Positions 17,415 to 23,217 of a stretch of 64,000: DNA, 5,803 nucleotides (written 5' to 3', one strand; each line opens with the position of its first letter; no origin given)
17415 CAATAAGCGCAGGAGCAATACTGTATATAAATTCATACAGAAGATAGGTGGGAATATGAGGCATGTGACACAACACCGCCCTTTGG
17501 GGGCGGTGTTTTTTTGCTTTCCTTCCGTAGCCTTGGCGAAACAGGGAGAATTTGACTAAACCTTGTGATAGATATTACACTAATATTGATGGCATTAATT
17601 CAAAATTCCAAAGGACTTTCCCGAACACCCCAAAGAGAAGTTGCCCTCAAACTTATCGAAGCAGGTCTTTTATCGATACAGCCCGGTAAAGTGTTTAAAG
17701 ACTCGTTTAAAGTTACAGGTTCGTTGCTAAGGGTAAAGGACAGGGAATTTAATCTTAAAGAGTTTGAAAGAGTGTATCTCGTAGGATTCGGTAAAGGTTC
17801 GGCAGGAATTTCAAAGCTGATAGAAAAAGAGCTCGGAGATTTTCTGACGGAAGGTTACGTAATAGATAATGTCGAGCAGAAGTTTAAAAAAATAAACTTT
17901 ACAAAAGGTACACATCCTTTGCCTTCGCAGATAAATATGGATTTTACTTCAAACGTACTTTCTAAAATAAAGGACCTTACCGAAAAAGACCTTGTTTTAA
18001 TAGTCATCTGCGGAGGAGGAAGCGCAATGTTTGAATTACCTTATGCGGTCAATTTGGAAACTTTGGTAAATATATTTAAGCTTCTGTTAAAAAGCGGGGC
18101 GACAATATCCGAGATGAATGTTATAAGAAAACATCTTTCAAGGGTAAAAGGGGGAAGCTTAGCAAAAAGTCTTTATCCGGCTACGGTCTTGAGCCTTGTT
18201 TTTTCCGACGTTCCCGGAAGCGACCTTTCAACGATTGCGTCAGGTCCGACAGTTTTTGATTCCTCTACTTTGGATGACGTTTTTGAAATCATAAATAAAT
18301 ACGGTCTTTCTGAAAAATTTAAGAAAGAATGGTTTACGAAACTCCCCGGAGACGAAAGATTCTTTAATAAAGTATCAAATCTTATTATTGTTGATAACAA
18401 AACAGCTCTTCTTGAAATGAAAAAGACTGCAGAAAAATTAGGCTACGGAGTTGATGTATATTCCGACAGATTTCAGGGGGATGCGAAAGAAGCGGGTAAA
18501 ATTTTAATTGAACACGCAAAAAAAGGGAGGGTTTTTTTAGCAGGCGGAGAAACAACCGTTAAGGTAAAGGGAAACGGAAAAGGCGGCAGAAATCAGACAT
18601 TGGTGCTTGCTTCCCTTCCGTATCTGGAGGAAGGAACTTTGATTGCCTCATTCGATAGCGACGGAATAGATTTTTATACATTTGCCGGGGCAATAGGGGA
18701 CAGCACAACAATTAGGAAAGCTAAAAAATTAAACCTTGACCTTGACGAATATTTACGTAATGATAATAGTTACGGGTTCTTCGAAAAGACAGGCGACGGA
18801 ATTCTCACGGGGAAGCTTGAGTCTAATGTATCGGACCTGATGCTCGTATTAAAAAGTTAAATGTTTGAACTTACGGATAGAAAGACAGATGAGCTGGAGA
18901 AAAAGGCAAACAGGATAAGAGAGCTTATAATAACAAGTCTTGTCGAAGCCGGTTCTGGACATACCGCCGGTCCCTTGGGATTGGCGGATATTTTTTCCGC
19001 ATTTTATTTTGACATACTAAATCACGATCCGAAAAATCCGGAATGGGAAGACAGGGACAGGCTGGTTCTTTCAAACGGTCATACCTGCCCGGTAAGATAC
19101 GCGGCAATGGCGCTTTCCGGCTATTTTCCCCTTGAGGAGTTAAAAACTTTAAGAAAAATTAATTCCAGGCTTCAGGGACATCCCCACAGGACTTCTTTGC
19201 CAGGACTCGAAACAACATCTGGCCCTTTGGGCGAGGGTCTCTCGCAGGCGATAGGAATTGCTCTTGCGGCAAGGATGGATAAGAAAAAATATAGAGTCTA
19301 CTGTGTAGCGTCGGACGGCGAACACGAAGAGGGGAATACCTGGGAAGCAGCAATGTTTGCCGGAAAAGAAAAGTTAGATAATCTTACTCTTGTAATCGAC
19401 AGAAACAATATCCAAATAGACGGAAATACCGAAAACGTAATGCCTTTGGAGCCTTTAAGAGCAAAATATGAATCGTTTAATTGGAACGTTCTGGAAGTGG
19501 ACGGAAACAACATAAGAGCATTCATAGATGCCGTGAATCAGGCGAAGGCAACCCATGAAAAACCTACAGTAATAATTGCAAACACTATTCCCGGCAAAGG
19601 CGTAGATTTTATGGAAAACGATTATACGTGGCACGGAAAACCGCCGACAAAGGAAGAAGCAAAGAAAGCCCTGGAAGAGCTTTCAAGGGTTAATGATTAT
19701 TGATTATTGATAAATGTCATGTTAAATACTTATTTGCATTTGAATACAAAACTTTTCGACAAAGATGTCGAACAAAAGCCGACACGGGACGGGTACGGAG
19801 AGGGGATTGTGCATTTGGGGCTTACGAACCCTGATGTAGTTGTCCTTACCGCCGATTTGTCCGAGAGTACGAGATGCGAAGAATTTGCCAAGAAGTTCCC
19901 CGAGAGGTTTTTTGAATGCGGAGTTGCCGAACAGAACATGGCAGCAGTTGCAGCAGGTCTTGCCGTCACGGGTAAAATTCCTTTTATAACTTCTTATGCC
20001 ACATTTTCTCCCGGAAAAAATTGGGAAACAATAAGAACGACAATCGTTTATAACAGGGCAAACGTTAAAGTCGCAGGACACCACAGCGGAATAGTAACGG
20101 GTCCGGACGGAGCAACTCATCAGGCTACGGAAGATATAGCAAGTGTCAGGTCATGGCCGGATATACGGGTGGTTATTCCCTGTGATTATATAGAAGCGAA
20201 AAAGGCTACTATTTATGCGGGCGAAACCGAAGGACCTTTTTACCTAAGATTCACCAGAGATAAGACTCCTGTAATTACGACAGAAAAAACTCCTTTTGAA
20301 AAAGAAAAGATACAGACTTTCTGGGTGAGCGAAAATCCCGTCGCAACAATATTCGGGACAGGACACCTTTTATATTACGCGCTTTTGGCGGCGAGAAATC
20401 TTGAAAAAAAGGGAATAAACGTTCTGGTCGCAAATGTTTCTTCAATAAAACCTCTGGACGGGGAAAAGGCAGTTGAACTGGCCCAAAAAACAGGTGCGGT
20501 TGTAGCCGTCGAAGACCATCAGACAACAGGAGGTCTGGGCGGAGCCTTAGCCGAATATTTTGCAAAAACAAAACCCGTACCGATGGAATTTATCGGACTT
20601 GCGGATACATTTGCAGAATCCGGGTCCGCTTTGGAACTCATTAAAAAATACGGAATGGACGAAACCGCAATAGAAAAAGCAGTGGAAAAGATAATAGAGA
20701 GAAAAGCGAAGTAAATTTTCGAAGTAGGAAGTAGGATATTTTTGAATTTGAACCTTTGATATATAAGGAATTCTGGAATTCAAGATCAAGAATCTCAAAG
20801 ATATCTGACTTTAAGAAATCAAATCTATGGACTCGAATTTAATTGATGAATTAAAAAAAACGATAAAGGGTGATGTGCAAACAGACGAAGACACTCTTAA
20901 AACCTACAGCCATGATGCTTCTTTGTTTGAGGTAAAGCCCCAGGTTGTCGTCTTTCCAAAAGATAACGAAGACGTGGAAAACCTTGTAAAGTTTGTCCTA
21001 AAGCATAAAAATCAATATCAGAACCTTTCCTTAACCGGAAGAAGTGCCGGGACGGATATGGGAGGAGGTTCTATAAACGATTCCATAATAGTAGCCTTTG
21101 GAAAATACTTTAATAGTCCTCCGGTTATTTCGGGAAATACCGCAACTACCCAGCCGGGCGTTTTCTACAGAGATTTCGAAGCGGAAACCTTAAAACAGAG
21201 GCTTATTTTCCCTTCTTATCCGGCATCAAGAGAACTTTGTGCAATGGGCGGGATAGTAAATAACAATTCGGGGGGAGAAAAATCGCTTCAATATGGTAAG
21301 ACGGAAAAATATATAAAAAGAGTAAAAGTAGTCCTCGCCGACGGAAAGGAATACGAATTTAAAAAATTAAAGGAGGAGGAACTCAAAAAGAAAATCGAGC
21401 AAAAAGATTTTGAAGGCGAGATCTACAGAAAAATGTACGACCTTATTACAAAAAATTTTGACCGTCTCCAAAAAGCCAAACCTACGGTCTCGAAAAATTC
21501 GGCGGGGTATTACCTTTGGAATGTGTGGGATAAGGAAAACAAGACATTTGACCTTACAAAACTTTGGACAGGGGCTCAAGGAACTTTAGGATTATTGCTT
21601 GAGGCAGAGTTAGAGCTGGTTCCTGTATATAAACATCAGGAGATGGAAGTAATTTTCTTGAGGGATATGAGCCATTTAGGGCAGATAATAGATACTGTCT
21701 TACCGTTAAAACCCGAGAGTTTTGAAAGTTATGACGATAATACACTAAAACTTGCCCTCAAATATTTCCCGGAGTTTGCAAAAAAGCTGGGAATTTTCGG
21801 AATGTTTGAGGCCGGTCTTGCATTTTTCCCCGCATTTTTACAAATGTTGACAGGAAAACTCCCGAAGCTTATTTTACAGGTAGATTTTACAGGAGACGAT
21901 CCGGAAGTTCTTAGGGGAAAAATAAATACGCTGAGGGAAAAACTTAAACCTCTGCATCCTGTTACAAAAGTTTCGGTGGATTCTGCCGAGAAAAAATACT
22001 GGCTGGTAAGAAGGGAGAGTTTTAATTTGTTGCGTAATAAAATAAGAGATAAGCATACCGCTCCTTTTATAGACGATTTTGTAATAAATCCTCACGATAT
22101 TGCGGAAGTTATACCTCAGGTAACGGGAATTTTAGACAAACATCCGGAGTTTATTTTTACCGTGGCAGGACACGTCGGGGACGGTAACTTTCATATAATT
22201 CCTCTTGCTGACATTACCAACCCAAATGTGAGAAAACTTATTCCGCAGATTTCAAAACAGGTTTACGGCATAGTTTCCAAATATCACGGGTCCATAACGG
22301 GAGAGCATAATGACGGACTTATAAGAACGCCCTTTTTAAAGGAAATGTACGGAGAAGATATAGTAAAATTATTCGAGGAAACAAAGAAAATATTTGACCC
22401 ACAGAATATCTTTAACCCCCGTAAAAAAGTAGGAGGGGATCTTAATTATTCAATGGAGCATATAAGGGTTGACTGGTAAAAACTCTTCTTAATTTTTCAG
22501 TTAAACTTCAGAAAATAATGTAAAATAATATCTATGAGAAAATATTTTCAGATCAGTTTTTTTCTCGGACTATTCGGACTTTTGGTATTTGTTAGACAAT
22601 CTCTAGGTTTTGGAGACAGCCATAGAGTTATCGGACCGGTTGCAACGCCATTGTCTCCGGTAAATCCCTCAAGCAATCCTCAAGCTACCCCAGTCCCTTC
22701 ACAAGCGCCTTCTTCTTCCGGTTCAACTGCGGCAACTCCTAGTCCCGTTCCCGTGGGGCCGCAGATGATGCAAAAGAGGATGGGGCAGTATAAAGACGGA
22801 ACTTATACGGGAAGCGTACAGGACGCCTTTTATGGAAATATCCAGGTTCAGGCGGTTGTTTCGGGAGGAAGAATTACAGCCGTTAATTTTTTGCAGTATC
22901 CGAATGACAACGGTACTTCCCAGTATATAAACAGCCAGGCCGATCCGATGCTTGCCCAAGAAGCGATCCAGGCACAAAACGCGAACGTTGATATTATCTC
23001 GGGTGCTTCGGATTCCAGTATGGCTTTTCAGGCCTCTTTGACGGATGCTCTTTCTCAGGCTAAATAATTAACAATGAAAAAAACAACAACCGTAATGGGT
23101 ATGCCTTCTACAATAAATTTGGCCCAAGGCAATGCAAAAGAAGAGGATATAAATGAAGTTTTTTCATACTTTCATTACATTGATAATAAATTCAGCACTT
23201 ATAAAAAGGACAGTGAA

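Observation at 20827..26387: Compact flavin-based transmembrane redox module: FAD-linked oxidase, secreted FMN-binding protein, ApbE, RnfD/NqrB-FNR fusion, and LLM oxidoreductase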

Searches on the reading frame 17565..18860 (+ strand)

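Call 3: search_protein_families(library=pfam, proteins=[window:17565-18860:+], max_evalue=0.01)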
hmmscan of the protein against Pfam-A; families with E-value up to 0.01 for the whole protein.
window:17565-18860:+ (431 aa): 2 families
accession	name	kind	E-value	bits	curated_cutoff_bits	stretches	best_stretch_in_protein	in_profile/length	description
PF13660.11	DUF4147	-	1.8e-65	221.1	23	1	27-253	2-226/234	Domain of unknown function (DUF4147)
PF05161.18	MOFRL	-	1.2e-26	93.4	28.3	1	323-424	2-106/106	MOFRL family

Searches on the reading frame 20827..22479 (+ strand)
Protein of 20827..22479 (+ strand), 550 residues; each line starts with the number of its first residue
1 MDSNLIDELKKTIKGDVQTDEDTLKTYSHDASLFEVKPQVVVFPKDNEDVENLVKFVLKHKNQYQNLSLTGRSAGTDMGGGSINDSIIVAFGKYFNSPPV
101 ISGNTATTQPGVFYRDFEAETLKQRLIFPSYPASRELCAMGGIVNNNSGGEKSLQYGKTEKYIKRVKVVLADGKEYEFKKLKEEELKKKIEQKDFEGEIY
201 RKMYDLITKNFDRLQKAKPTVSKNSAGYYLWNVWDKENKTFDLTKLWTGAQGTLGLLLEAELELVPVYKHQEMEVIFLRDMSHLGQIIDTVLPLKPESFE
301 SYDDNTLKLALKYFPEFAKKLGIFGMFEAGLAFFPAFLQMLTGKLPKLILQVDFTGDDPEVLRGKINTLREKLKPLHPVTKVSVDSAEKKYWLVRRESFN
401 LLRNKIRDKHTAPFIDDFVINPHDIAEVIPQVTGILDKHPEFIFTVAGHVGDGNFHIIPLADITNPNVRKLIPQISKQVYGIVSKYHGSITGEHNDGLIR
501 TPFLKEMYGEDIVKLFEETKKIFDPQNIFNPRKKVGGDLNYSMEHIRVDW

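Call 3: search_protein_families(library=pfam, proteins=[window:20827-22479:+], max_evalue=0.01)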
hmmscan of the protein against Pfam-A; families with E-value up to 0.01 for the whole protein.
window:20827-22479:+ (550 aa): 2 families
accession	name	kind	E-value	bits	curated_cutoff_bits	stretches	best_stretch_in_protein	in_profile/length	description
PF02913.24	FAD-oxidase_C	-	5e-37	128.4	21.2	1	271-533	5-247/248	FAD linked oxidases, C-terminal domain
PF01565.28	FAD_binding_4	-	1.5e-23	83.4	26.4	1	38-176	1-136/139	FAD binding domain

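Call 4: search_protein_families(library=ncbifam, proteins=[window:20827-22479:+], max_evalue=0.01)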
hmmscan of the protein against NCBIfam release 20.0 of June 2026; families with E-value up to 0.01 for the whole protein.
window:20827-22479:+ (550 aa): 4 families
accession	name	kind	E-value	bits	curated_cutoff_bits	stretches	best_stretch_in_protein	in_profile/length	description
NF049975.1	2HglutDHaseYdiJ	equivalog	4.2e-74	249.9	1350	1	6-533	19-538/1018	D-2-hydroxyglutarate dehydrogenase YdiJ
TIGR00387.1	glcD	equivalog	4.2e-47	160.9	567.9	2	41-175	1-133/413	glycolate oxidase subunit GlcD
NF008408.0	PRK11230.1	equivalog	1.9e-27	95.9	897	2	5-175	21-191/499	glycolate oxidase subunit GlcD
NF008439.0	PRK11282.1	equivalog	3.2e-05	22.9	284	1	240-309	146-215/358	glycolate oxidase subunit GlcE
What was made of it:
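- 20827..22479 (+): Neighbour, not part of the conserved unit. A cytoplasmic FAD-linked 2-hydroxyacid-type oxidase/dehydrogenase resembling the N-terminal half of GlcD/YdiJ. Pfam (call 3) and NCBIfam hits, all far below the equivalog cutoffs (call 4).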

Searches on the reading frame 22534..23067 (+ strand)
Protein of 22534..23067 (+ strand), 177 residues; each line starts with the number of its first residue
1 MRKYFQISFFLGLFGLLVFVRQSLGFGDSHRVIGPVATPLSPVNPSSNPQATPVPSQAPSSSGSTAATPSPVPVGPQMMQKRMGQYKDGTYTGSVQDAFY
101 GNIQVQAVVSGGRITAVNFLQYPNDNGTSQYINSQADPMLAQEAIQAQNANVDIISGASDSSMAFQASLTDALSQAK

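Call 3: search_protein_families(library=pfam, proteins=[window:22534-23067:+], max_evalue=0.01)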
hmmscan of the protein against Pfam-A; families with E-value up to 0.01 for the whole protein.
window:22534-23067:+ (177 aa): 1 family
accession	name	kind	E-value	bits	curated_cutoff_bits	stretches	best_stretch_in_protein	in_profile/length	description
PF04205.19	FMN_bind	-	2.2e-07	31.9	22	1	100-173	3-76/77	FMN-binding domain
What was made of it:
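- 22534..23067 (+): NqrC/RnfG-like partner. A 177-aa membrane-anchored FMN_bind protein that is the flavinylation target. Pfam FMN_bind 31.9 bits (call 3).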

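Call 4: search_protein_families(library=ncbifam, proteins=[window:22534-23067:+], max_evalue=0.01)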
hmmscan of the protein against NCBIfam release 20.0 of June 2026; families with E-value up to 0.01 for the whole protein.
window:22534-23067:+ (177 aa): 1 family
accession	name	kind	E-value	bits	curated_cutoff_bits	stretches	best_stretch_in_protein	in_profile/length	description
NF041941.1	lipo_FMN_PplA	exception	0.00043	19.6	325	0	125-166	97-154/302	extracellular electron transfer flavoprotein PplA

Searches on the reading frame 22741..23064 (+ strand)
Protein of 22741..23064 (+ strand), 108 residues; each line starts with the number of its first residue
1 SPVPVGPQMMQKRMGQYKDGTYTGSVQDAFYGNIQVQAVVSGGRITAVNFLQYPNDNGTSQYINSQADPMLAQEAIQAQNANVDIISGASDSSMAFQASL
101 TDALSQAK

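Call 38: search_solved_structures(query=A3, max_evalue=1, show_alignments=3)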
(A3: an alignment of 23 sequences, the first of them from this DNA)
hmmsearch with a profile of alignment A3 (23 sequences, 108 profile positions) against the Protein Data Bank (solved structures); distinct sequences matched with E-value up to 1: 31.
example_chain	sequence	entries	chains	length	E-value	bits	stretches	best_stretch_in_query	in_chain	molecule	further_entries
8p2a_A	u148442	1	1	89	7.5e-20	74.2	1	20-106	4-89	FMN-binding domain-containing protein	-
5mfd_A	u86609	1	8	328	3.4e-10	43.1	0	30-56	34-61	YIIIM''6AII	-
6s9p_A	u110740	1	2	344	4.2e-10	42.8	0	27-57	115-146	internal Lock2 fused to target peptide KRKAKITWKR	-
6s9o_A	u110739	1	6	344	5.3e-10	42.5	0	31-61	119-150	designed Armadillo repeat protein with internal Lock1 fused to target peptide KRKRKLKFKR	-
5mfm_A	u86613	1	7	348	1.3e-09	41.2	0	30-56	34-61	YIIIM6AII_GS11_(KR)5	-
5mfm_C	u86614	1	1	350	1.4e-09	41.1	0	30-56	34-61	Importin subunit alpha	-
5mfl_A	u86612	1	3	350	1.6e-09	40.9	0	30-56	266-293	(KR)5_GS10_YIIIM6AII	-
6sa8_A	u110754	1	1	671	5.3e-09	39.3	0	31-57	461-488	ring-like DARPin-Armadillo fusion H83_D01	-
6s9m_A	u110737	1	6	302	1.1e-08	38.2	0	27-57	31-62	Lock2_KRKRKAKITW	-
6s9n_A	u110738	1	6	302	1.1e-08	38.2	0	27-57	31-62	Lock2_KRKRKAKLSF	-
6s9l_A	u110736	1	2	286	1.4e-08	37.9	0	31-60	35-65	KR4KLSF Lock1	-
4v3o_A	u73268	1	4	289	2.3e-08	37.2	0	30-56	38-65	YIII_M5_AII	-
6sa7_A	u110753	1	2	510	3.1e-08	36.8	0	31-56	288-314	DARPin-Armadillo fusion C8long83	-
4pls_A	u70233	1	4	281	3.2e-08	36.8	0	30-56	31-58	Arm00010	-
4plq_A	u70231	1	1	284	3.4e-08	36.7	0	30-56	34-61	Arm00011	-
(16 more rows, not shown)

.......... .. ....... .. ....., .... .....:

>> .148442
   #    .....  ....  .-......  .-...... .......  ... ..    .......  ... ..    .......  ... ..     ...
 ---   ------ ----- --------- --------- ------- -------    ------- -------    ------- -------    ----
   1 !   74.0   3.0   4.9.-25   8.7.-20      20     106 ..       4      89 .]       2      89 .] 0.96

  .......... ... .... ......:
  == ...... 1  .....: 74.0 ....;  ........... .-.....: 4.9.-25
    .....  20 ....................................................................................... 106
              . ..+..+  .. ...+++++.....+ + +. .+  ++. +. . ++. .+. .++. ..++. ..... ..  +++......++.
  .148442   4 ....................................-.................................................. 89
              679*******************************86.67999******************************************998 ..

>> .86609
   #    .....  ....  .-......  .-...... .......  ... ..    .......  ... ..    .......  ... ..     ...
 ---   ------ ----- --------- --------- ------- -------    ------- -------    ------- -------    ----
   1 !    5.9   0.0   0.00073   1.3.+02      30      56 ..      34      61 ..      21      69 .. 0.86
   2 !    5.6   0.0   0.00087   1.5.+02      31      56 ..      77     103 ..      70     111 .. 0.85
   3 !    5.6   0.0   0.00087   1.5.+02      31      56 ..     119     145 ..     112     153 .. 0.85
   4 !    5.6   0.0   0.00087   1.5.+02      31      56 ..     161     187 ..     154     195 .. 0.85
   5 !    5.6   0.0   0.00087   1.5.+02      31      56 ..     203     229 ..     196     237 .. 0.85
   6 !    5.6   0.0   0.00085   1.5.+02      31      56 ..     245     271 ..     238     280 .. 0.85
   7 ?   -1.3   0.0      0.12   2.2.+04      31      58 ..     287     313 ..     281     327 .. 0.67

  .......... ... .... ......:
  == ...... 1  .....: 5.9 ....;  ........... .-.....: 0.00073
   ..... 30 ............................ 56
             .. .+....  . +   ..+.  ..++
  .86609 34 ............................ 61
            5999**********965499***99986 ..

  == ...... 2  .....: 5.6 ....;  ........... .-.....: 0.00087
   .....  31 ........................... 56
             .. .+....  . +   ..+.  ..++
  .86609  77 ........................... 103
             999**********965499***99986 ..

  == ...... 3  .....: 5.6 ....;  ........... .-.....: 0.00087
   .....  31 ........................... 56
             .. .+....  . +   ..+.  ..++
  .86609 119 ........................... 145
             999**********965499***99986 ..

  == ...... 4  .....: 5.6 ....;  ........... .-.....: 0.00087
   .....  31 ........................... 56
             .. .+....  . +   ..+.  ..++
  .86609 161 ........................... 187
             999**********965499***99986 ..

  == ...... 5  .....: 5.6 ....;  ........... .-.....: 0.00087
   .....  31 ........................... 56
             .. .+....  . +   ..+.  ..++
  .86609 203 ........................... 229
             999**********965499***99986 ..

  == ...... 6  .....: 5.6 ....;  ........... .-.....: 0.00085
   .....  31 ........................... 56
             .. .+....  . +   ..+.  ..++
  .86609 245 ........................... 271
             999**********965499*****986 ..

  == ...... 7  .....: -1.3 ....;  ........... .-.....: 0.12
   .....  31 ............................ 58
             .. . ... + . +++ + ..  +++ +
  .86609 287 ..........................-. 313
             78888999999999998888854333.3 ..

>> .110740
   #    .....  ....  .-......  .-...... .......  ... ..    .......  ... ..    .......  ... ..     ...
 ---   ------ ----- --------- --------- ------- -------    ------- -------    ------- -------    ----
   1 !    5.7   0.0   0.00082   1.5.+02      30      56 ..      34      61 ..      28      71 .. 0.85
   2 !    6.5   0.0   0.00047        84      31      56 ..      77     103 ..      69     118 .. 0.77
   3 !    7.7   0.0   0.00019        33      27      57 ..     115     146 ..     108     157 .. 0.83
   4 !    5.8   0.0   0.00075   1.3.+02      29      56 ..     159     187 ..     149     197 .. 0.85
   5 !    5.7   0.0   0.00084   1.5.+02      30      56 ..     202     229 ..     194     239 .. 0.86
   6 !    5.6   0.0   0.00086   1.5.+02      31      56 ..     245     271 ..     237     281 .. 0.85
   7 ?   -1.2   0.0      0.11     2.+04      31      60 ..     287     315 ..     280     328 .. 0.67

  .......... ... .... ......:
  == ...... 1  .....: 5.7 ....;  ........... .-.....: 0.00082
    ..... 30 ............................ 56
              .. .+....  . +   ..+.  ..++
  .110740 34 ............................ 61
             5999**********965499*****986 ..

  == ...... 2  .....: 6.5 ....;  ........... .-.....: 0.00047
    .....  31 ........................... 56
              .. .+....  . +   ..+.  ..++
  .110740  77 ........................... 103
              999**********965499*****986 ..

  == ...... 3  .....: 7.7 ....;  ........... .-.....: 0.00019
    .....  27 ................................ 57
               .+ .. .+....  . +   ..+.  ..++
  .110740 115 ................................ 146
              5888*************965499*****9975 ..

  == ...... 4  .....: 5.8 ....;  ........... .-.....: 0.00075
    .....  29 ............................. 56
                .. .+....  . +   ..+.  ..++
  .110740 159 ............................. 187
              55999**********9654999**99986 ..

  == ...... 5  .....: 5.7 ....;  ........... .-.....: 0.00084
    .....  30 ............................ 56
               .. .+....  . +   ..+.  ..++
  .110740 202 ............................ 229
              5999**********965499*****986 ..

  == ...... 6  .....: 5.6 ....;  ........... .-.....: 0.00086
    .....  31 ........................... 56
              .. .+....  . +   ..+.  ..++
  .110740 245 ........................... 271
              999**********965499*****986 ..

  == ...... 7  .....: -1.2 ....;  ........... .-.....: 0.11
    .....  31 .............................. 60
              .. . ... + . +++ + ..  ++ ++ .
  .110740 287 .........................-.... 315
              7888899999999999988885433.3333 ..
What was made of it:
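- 22534..23067 (+): A profile of the domain best matches PDB 8p2a_A, SaFMN3-D2, at E 7.5e-20 (call 38).
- Closest known: Secreted or anchored FMN_bind proteins such as Streptomyces azureus SaFMN3. Same: This is the closest solved relative of the FMN_bind domain (E 7.5e-20, call 38).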
